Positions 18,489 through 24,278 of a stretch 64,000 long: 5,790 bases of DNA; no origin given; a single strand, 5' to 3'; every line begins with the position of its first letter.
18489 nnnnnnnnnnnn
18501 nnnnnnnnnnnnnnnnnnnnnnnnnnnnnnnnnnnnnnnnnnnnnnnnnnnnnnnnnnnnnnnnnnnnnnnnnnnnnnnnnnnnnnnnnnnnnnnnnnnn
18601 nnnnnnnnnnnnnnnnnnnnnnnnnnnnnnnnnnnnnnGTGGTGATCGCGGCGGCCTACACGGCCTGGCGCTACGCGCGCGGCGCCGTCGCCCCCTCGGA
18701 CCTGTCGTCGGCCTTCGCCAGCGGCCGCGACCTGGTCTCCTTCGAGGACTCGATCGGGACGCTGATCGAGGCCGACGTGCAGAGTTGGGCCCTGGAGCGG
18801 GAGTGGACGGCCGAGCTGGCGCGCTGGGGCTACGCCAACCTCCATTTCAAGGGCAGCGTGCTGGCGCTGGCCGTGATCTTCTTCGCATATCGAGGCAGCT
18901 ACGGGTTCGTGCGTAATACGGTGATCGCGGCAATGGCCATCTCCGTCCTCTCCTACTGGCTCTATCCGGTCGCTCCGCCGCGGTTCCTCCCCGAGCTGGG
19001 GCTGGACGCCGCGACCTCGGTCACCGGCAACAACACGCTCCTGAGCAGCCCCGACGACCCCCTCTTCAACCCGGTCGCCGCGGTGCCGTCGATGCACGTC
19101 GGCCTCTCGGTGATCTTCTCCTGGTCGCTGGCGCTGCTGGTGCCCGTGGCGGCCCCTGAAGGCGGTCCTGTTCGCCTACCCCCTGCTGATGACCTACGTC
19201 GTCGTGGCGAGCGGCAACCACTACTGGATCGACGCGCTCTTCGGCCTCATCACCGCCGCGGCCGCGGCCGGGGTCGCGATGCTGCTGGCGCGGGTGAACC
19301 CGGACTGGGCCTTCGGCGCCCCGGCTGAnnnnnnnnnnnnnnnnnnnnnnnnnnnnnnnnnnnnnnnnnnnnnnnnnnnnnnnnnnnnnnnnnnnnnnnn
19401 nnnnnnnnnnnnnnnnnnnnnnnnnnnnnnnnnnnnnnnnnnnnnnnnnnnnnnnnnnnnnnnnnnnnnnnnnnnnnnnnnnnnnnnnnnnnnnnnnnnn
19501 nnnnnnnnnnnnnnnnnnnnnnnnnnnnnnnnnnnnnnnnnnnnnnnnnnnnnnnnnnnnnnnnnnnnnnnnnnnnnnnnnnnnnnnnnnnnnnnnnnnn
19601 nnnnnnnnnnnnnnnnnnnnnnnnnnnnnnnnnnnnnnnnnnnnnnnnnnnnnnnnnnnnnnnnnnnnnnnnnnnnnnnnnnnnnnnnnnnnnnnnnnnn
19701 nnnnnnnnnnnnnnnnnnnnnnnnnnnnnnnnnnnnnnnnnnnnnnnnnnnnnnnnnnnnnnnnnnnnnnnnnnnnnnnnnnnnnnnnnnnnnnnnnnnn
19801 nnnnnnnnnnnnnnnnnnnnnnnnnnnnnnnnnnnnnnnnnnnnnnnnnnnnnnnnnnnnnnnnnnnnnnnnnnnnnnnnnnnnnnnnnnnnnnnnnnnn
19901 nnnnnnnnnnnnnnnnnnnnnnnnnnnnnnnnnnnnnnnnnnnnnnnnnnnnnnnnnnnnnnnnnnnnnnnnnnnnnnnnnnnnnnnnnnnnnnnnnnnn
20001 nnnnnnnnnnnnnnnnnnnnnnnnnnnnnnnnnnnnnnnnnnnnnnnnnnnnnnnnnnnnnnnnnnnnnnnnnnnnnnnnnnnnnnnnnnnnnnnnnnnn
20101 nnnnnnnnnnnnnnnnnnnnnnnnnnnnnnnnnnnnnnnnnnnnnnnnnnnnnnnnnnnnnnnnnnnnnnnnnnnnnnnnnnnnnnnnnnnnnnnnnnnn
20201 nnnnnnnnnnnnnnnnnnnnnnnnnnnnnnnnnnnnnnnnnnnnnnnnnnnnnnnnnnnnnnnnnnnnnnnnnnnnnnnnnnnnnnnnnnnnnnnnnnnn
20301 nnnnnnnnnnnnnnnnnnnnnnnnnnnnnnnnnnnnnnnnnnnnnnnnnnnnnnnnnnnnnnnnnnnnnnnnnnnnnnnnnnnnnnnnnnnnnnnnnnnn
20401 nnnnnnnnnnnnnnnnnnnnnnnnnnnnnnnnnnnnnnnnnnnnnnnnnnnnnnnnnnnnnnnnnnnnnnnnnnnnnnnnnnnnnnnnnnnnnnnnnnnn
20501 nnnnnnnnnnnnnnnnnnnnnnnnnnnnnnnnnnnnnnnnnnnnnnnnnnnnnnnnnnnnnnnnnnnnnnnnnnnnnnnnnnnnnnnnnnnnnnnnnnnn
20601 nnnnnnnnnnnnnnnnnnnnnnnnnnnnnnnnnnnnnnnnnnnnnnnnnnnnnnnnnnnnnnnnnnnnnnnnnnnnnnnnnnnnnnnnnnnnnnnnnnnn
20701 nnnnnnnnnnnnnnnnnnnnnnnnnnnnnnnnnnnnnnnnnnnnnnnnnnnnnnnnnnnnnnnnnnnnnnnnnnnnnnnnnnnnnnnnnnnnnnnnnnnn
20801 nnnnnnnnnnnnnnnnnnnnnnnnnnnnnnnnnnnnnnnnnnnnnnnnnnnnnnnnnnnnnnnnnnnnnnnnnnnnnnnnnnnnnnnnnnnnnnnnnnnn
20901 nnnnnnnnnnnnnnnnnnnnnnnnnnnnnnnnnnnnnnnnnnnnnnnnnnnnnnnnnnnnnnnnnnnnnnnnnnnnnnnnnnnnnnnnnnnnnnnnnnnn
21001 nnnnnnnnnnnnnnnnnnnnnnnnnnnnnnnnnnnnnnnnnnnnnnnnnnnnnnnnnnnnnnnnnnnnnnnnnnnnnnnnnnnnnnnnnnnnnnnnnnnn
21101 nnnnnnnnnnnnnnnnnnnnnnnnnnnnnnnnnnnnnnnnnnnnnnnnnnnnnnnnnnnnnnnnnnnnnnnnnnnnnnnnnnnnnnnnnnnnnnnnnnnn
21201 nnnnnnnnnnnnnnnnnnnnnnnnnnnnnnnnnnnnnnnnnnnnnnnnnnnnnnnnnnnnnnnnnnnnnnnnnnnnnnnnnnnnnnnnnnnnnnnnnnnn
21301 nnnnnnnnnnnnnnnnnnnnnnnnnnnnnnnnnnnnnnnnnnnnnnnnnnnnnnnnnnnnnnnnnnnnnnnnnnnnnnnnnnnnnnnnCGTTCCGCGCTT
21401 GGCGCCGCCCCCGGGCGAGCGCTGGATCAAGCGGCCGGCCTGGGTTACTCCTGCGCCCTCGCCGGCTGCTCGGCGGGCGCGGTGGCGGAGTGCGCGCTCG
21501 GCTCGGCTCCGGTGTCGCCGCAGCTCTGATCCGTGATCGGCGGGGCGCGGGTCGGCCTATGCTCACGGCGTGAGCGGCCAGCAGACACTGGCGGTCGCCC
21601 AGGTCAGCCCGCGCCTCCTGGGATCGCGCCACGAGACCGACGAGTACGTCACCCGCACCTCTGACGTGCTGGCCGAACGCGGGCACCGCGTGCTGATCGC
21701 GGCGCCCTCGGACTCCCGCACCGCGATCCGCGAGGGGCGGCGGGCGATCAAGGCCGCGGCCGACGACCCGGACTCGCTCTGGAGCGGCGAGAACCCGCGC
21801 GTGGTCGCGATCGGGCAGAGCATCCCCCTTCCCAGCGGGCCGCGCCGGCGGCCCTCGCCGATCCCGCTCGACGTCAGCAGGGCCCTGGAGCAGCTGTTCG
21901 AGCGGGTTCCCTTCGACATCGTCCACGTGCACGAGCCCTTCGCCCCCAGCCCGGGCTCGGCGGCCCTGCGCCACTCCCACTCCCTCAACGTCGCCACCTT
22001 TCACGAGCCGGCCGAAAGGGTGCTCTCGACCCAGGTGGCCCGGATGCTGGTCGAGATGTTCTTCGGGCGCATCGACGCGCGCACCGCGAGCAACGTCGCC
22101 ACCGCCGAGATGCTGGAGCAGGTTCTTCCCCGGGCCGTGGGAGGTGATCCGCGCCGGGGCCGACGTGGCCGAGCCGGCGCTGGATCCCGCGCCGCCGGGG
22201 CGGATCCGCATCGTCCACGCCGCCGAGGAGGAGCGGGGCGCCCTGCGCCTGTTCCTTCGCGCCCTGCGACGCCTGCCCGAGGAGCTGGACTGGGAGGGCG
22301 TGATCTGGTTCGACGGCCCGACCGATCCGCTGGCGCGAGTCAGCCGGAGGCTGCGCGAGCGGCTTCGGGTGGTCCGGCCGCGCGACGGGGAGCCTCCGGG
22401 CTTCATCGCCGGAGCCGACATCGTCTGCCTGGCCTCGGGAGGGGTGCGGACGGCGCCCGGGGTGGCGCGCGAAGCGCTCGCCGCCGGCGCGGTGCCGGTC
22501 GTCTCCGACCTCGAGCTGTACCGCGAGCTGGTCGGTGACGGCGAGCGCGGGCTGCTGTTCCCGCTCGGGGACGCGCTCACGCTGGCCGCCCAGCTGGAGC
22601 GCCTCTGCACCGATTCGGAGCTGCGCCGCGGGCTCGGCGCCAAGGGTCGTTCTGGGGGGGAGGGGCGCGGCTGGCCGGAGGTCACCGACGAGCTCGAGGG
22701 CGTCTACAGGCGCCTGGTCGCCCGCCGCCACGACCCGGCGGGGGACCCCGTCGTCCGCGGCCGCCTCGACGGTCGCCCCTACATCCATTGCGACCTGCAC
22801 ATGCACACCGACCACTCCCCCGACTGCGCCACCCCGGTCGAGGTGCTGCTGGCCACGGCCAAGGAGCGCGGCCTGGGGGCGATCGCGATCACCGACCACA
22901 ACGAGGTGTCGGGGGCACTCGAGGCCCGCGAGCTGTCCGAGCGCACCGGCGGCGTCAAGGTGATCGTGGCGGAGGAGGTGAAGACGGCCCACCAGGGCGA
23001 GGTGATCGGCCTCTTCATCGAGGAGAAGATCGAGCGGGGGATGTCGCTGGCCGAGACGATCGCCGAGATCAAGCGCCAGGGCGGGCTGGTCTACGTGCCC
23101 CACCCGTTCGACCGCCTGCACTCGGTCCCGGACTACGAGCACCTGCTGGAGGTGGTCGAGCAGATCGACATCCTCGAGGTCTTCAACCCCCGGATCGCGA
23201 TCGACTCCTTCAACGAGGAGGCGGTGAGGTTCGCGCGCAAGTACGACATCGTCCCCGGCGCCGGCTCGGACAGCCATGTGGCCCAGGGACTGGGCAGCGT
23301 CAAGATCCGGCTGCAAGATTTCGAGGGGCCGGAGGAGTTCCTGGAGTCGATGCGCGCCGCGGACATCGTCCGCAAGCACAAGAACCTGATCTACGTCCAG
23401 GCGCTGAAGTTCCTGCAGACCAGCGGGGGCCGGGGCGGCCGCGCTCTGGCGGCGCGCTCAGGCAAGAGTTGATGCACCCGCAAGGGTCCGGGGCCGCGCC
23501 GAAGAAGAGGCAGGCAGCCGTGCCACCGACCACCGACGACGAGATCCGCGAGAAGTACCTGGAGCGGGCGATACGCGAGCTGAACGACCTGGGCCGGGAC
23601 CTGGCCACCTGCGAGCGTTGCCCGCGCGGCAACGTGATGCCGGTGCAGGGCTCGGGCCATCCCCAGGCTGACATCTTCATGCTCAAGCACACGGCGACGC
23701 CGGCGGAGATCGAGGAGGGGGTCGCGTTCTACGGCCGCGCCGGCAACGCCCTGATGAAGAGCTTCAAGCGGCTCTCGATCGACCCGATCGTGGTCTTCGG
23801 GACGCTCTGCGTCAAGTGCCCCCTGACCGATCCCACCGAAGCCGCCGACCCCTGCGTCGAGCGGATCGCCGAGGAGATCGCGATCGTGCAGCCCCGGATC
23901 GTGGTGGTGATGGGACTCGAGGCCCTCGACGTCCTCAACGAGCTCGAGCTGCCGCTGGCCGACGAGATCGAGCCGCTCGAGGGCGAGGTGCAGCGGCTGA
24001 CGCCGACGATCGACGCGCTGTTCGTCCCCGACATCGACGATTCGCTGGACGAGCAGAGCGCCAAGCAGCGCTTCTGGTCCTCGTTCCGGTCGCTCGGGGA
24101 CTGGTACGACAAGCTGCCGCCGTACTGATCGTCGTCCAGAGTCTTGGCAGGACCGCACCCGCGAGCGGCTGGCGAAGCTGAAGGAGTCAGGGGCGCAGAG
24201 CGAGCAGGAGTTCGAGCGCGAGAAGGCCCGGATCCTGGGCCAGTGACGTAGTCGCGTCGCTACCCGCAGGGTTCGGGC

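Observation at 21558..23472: GT4 glycosyltransferase fused to a PHP phosphoesterase right after ino1: candidate for an unassigned inositol-phosphate phosphatase step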

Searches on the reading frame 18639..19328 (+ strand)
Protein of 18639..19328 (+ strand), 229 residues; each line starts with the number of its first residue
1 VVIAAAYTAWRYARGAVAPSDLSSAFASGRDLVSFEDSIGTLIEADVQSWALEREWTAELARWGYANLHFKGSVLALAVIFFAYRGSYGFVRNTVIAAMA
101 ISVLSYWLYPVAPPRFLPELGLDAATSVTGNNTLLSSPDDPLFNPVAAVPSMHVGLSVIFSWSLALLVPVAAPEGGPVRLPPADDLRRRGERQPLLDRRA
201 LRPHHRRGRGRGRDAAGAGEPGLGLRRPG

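Call 9: search_protein_families(library=pfam, proteins=[window:18639-19328:+], max_evalue=0.01)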
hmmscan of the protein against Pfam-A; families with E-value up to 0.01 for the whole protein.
window:18639-19328:+ (229 aa): 1 family
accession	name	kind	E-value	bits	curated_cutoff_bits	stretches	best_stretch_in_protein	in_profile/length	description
PF14378.12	PAP2_3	-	1.8e-20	74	27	1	31-169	2-147/190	PAP2 superfamily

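Call 10: search_protein_families(library=ncbifam, proteins=[window:18639-19328:+], max_evalue=0.01)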
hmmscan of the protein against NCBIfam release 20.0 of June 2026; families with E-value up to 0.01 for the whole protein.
window:18639-19328:+ (229 aa): 0 families

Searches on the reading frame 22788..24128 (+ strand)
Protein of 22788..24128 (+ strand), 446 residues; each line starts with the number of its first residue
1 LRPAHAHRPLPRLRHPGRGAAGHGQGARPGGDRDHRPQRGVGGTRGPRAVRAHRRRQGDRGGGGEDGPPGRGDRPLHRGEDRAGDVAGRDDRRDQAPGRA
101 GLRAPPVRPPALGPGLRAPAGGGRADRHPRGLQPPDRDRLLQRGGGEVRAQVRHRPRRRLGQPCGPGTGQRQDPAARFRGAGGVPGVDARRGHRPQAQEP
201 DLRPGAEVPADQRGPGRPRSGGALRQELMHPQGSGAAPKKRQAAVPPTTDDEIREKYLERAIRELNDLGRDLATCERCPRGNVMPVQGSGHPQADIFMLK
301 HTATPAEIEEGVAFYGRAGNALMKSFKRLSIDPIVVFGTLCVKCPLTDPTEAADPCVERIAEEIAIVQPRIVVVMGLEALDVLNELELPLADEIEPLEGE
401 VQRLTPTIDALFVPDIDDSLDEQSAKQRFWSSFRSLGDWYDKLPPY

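Call 9: search_protein_families(library=pfam, proteins=[window:22788-24128:+], max_evalue=0.01)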
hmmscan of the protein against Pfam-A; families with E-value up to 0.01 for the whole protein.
window:22788-24128:+ (446 aa): 1 family
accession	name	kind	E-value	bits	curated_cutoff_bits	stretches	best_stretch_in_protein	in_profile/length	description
PF03167.25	UDG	-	2.3e-09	37.9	24.3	1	305-386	19-101/141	Uracil DNA glycosylase superfamily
